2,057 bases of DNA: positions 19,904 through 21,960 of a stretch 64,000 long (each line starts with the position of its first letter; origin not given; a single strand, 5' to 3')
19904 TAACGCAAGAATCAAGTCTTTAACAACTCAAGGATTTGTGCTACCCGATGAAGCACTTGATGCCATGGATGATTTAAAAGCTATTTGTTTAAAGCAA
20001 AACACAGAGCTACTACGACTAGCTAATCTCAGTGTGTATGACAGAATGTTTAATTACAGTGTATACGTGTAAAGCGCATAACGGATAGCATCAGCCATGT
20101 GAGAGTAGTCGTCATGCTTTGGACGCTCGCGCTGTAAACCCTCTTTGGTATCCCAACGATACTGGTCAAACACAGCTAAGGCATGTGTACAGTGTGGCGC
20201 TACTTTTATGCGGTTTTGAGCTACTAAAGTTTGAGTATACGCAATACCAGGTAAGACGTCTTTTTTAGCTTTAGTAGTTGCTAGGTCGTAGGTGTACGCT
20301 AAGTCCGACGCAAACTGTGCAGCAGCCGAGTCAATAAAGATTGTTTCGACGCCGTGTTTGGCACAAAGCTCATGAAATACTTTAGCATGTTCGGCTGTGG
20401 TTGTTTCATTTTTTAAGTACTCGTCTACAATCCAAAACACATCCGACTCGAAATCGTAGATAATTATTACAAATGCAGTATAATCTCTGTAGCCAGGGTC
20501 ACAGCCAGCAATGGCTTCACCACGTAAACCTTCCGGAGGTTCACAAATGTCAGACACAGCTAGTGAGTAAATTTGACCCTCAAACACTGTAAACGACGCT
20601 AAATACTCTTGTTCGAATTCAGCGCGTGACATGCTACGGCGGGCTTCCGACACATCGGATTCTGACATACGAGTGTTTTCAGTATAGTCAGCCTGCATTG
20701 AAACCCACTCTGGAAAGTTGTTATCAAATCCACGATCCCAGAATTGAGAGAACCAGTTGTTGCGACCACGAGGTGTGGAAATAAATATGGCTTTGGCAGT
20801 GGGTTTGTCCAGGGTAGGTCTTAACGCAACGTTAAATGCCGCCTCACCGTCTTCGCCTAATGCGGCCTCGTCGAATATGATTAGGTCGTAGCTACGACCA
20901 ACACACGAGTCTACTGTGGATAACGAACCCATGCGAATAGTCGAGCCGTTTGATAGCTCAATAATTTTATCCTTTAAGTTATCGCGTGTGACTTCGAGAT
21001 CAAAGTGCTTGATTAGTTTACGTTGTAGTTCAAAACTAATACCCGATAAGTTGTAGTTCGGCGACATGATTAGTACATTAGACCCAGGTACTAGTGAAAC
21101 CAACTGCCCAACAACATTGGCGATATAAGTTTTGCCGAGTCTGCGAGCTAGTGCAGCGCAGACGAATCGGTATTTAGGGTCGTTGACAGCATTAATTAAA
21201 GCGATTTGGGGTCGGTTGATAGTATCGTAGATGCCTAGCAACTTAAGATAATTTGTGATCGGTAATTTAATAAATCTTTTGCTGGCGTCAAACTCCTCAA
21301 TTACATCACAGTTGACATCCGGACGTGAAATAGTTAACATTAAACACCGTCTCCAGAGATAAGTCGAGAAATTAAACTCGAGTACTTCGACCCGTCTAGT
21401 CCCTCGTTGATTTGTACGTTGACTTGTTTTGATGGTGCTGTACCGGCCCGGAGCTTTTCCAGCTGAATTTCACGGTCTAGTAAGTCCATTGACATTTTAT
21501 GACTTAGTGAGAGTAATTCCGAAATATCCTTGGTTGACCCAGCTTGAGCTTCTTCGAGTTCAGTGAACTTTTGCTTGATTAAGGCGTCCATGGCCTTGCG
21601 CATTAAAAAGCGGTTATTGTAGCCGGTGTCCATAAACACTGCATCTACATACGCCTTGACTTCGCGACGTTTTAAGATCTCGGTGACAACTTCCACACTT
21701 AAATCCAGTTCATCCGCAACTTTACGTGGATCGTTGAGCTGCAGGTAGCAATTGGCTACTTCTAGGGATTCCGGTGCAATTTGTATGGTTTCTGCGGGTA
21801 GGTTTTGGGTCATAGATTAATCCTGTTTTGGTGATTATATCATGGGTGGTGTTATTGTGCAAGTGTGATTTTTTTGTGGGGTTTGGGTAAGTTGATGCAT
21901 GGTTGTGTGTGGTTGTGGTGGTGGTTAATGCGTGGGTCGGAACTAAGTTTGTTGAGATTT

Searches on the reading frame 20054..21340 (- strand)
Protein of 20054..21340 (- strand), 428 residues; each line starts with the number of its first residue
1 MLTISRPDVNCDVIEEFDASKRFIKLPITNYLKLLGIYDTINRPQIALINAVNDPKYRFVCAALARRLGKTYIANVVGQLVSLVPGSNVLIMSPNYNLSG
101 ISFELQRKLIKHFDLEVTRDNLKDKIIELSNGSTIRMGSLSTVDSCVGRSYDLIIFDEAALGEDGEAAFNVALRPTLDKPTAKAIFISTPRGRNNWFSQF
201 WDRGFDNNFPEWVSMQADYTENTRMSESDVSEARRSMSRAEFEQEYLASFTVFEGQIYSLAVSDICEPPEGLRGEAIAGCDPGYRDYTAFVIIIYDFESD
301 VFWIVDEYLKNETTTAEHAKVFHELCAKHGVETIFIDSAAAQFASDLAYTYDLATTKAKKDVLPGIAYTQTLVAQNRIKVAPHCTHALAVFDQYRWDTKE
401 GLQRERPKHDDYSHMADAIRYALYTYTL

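Call 12: search_protein_families(library=phrogs, proteins=[window:20054-21340:-])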
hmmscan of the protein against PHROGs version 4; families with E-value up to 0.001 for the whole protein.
window:20054-21340:- (428 aa): 8 families
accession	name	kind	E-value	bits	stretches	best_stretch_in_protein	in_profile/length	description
phrog_2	-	head and packaging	6.1e-43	148.6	1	42-426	267-592/807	terminase large subunit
phrog_5653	-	head and packaging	1.6e-19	71.4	1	250-426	3-180/199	terminase large subunit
phrog_6672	-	head and packaging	3.5e-15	56.8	1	303-426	8-129/145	terminase large subunit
phrog_10250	-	head and packaging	6.9e-15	56.4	1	235-424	3-213/228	terminase large subunit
phrog_7579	-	head and packaging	1.4e-14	54.9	1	63-252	23-215/239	terminase large subunit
phrog_9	-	head and packaging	1.5e-08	35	1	34-190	213-359/812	terminase large subunit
phrog_38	-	head and packaging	2.2e-07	30.9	1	224-342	491-618/760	terminase large subunit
phrog_5909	-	head and packaging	0.00057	20.1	0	185-339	4-173/285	terminase large subunit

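Call 15: search_dna_similar(query=window:20054-21340:-, collection=phages, mode=protein, max_rows=25)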
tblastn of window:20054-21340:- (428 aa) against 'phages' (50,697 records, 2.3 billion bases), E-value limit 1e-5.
Records with a match: 1172; places in all: 1173; records where one place covers at least 80% of the query: 962.
Best place of each record, by identity: <60% 1172.
By first word of the organism name: Vibrio 372; Salmonella 273; Escherichia 135; Klebsiella 87; Staphylococcus 51; Pelagibacter 23; Pseudomonas 21; Microbacterium 19; Bacteriophage 16; Phage 13; and 47 more.
By host as written in the record: - 375; Escherichia coli 42; Salmonella enterica subsp. enterica serovar Enteritidis PT1 39; Vibrio harveyi BAA-1116 36; Klebsiella pneumoniae 26; Salmonella sp. 24; Staphylococcus aureus 24; Salmonella enterica 23; and 260 more.
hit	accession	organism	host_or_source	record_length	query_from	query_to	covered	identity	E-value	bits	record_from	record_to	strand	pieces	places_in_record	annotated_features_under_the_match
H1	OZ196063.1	Vibrio phage D239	Seawater and oysters mix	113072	2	426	99%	49.3%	1e-126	409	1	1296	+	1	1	terminase large subunit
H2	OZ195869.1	Vibrio phage D254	Seawater and oysters mix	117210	2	426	99%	49.1%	2e-127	411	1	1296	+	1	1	terminase large subunit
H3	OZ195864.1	Vibrio phage D260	Seawater and oysters mix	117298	2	426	99%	49.1%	2e-127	411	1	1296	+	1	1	terminase large subunit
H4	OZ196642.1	Vibrio phage D51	Seawater and oysters mix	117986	2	426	99%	49.1%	3e-127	410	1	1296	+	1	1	terminase large subunit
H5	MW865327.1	Vibrio phage 70E38.1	Vibrio crassostreae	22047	1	426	100%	48.7%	3e-126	408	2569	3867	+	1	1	hypothetical protein (x2)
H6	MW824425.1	Vibrio phage 70E37.1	Vibrio crassostreae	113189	1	426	100%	48.7%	3e-126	408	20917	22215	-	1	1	hypothetical protein (x2)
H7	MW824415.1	Vibrio phage 234P1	Vibrio crassostreae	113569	1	426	100%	48.7%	3e-126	408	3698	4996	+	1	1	terminase large subunit | putative terminase small subunit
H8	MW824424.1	Vibrio phage 70E35.6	Vibrio crassostreae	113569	1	426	100%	48.7%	3e-126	408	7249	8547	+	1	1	hypothetical protein (x2)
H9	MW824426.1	Vibrio phage 70E37.6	Vibrio crassostreae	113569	1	426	100%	48.7%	3e-126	408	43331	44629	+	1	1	hypothetical protein (x2)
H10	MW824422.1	Vibrio phage 70E35.2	Vibrio crassostreae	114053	1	426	100%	48.7%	3e-126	408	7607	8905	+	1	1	hypothetical protein (x2)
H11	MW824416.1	Vibrio phage 234P7B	Vibrio crassostreae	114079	1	426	100%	48.7%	3e-126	408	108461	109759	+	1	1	hypothetical protein (x2)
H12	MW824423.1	Vibrio phage 70E35.5a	Vibrio crassostreae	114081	1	426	100%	48.7%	3e-126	408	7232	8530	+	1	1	hypothetical protein (x2)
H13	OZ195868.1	Vibrio phage D252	Seawater and oysters mix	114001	2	426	99%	48.9%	4e-126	407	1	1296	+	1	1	terminase large subunit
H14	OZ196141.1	Vibrio phage D17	Seawater and oysters mix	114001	2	426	99%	48.9%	4e-126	407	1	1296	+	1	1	terminase large subunit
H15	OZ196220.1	Vibrio phage D414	Seawater and oysters mix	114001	2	426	99%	48.9%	4e-126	407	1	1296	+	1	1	terminase large subunit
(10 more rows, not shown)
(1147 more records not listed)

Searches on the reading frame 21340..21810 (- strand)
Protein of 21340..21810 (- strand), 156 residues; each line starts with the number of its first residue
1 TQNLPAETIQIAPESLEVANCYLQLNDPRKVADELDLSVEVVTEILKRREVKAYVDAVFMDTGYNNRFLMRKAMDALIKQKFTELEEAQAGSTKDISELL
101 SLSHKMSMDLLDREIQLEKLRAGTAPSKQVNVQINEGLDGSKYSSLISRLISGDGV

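Call 95: search_protein_families(library=phrogs, proteins=[window:21340-21810:-], max_evalue=0.001)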
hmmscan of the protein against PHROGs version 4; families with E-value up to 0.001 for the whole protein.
window:21340-21810:- (156 aa): 1 family
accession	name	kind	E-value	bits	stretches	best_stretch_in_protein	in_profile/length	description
phrog_3802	-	head and packaging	8.8e-35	121.2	1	11-153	11-157/159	terminase small subunit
